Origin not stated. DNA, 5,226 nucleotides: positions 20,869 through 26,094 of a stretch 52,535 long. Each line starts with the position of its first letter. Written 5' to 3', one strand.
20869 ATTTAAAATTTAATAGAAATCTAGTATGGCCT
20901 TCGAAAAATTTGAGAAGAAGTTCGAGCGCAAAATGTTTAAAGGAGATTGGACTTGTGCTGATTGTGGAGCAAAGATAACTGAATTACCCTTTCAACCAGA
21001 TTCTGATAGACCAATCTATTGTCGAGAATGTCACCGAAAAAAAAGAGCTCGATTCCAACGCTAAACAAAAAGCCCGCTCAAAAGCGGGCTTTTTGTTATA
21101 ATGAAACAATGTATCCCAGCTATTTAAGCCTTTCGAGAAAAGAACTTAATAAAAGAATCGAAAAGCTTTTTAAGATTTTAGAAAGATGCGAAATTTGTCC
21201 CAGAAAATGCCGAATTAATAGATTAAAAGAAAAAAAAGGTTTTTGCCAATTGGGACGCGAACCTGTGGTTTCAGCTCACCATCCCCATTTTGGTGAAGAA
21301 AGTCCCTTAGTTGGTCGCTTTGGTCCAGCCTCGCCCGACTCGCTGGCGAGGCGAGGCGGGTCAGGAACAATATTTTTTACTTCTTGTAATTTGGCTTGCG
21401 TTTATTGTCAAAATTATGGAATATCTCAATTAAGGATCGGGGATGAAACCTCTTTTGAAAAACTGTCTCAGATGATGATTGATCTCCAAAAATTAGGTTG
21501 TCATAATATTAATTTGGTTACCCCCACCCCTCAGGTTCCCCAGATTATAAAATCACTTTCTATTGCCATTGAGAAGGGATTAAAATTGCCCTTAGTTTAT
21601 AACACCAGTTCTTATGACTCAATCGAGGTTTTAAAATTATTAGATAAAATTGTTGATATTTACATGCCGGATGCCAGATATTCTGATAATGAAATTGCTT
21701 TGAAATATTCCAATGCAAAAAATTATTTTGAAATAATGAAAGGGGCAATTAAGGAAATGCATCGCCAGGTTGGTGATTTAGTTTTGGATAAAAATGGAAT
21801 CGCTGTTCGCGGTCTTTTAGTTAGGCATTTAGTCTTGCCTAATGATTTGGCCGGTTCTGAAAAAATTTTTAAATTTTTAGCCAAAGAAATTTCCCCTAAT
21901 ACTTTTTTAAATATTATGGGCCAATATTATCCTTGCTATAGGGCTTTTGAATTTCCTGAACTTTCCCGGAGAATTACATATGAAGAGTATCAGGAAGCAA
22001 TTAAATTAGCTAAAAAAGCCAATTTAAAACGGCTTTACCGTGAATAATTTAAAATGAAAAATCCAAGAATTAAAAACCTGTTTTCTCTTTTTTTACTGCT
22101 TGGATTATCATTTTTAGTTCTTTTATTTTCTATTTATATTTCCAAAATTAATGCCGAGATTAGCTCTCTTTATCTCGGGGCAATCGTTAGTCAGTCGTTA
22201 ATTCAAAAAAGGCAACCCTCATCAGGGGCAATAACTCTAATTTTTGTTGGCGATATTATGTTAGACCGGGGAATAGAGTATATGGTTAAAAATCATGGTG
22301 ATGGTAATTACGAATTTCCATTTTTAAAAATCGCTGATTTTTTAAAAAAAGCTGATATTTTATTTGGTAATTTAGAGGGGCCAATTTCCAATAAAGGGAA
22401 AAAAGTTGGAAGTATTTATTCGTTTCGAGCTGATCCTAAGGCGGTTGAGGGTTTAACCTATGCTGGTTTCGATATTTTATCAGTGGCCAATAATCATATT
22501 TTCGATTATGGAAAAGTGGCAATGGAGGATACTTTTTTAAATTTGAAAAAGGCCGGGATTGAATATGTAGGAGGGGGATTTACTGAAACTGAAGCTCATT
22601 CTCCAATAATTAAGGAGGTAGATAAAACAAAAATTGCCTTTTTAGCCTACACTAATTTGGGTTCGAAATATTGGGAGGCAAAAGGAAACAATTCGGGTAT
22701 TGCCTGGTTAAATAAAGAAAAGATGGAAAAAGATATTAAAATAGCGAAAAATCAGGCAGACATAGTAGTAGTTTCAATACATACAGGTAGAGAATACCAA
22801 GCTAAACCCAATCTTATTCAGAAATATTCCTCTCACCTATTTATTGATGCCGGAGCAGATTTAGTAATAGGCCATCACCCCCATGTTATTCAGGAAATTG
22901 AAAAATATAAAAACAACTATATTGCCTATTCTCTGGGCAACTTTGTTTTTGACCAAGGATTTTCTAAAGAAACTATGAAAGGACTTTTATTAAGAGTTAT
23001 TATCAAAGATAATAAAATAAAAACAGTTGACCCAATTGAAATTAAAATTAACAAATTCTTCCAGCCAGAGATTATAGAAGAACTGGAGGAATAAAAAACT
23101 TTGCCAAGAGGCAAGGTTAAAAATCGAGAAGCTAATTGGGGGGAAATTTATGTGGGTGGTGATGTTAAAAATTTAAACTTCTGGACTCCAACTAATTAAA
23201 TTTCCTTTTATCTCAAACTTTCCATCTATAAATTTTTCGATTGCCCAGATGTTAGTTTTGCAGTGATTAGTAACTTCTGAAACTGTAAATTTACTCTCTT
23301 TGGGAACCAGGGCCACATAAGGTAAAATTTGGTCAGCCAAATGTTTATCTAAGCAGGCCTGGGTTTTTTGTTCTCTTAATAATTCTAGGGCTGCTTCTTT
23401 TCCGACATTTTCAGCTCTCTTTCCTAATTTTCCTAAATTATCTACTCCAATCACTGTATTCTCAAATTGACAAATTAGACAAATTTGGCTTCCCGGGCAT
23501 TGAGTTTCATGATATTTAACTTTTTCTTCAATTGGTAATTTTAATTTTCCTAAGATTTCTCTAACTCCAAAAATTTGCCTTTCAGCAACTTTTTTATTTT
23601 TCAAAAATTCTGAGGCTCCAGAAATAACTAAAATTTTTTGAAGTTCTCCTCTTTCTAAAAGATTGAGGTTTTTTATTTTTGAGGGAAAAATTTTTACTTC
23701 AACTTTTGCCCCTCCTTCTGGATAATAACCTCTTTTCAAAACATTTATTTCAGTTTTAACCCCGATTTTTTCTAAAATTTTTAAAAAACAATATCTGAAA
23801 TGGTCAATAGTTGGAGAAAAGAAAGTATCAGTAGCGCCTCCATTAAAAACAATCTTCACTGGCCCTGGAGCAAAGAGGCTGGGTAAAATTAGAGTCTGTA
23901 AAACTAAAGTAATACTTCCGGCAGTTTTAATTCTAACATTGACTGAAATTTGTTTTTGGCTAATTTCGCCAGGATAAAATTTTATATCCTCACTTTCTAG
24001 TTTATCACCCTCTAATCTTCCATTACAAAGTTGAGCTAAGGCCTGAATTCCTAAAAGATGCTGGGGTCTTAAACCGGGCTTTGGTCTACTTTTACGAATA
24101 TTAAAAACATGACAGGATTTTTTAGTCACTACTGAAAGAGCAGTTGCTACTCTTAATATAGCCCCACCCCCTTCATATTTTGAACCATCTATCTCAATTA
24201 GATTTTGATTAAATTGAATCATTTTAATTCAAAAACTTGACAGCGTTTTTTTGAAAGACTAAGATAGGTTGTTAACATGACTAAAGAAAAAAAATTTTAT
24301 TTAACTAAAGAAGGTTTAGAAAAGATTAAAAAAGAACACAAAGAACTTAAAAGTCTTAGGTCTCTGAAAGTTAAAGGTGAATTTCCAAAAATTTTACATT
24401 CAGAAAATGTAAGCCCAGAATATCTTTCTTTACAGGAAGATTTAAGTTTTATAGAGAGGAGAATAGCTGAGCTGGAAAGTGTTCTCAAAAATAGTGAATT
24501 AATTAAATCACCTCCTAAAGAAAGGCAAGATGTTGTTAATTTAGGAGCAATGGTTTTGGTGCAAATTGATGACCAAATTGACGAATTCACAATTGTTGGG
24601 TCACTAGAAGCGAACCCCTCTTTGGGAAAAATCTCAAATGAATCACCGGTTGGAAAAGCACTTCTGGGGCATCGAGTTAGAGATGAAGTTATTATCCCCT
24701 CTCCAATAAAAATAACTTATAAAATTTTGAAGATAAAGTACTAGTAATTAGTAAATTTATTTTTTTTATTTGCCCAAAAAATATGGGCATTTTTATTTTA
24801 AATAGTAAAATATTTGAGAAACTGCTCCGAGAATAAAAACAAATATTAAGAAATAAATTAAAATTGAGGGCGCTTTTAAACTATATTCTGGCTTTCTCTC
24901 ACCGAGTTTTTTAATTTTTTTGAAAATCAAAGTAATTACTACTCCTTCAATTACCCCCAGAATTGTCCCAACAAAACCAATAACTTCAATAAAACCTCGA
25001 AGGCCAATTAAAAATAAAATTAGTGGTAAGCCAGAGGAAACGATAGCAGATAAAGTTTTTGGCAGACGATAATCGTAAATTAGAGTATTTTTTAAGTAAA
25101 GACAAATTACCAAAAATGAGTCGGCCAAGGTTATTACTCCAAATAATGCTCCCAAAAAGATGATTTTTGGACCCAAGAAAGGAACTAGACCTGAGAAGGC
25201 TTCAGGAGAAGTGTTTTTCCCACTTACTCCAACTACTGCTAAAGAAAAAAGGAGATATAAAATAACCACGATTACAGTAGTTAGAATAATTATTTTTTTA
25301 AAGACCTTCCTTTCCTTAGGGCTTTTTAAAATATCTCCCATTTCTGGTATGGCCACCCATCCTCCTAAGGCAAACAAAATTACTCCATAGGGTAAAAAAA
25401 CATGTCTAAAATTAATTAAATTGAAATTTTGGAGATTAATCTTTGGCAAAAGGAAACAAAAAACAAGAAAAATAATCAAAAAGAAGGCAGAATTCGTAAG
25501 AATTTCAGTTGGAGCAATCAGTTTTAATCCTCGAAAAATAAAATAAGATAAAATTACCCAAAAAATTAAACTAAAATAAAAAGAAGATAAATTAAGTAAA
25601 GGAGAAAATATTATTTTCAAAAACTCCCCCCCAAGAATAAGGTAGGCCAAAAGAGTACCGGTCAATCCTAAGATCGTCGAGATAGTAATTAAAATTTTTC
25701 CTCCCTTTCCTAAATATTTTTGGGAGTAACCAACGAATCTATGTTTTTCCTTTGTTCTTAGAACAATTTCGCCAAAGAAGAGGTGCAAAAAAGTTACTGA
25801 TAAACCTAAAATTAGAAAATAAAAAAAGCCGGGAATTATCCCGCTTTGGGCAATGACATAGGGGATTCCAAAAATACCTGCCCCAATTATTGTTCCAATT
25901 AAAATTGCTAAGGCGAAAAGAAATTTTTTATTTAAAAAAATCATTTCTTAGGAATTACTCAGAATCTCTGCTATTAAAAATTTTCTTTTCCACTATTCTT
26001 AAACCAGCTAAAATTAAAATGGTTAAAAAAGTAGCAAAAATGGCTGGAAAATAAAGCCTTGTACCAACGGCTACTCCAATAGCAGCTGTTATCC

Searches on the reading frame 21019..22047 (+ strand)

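Call 72: search_protein_families(library=pfam, proteins=[window:21019-22047:+], max_evalue=0.001)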
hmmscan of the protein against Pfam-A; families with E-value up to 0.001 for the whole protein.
window:21019-22047:+ (342 aa): 1 family
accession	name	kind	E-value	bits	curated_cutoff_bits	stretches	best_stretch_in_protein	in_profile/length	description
PF04055.27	Radical_SAM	-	8.3e-15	55.8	29.5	1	118-250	2-139/166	Radical SAM superfamily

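Call 78: search_protein_families(library=ncbifam, proteins=[window:21019-22047:+], max_evalue=0.00001)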
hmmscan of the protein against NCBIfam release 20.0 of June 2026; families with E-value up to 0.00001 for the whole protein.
window:21019-22047:+ (342 aa): 2 families
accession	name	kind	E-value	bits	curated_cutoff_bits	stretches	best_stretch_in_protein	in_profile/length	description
TIGR04337.1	AmmeMemoSam_rS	hypoth_equivalog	8.8e-07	28.1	220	1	56-163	13-120/349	AmmeMemoRadiSam system radical SAM enzyme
TIGR02495.1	NrdG2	equivalog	2.7e-06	26.8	131.15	1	116-179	19-81/193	anaerobic ribonucleoside-triphosphate reductase activating protein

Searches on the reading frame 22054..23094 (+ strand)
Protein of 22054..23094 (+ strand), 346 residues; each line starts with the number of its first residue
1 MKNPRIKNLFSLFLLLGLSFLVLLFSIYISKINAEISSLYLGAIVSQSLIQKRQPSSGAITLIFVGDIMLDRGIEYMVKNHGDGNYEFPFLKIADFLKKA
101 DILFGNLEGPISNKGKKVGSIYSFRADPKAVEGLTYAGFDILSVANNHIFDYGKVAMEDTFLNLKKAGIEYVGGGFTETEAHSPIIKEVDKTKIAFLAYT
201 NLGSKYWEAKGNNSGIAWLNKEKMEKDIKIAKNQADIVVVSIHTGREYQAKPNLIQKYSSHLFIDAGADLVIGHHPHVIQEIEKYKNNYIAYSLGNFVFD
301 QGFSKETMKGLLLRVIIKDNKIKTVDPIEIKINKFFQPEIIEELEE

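Call 72: search_protein_families(library=pfam, proteins=[window:22054-23094:+], max_evalue=0.001)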
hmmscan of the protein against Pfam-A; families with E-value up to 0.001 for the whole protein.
window:22054-23094:+ (346 aa): 1 family
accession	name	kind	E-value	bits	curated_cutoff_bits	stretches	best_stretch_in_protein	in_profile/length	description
PF09587.15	PGA_cap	-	6.3e-78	262.2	27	1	61-301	1-255/255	Bacterial capsule synthesis protein PGA_cap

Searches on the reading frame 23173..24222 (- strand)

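Call 72: search_protein_families(library=pfam, proteins=[window:23173-24222:-], max_evalue=0.001)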
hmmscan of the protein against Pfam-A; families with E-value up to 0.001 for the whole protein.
window:23173-24222:- (349 aa): 2 families
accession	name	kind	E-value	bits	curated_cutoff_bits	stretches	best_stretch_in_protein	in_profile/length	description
PF01137.26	RTC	-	3.4e-73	245.9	27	1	17-338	3-221/221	RNA 3'-terminal phosphate cyclase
PF05189.18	RTC_insert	-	9.8e-18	64.9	23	1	189-284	1-100/102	RNA 3'-terminal phosphate cyclase (RTC), insert domain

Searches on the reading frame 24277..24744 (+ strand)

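Call 72: search_protein_families(library=pfam, proteins=[window:24277-24744:+], max_evalue=0.001)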
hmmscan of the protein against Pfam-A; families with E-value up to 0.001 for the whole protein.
window:24277-24744:+ (155 aa): 2 families
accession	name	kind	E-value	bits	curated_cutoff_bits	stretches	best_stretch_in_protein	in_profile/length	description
PF01272.25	GreA_GreB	-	1.3e-19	70.3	26.9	1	84-155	3-77/77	Transcription elongation factor, GreA/GreB, C-term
PF03449.20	GreA_GreB_N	-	1.7e-07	31.7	24.5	0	48-74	44-70/71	Transcription elongation factor, N-terminal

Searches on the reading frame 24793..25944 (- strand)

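Call 72: search_protein_families(library=pfam, proteins=[window:24793-25944:-], max_evalue=0.001)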
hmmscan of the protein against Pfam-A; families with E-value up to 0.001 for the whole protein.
window:24793-25944:- (383 aa): 3 families
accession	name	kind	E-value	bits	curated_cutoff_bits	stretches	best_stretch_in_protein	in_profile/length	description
PF03222.19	Trp_Tyr_perm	-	2.3e-21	76.8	22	1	6-375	3-391/393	Tryptophan/tyrosine permease family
PF01490.24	Aa_trans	-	4e-16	59.1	25.6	1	10-253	7-266/410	Transmembrane amino acid transporter protein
PF13520.12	AA_permease_2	-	0.00014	21.3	27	1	9-256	4-259/427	Amino acid permease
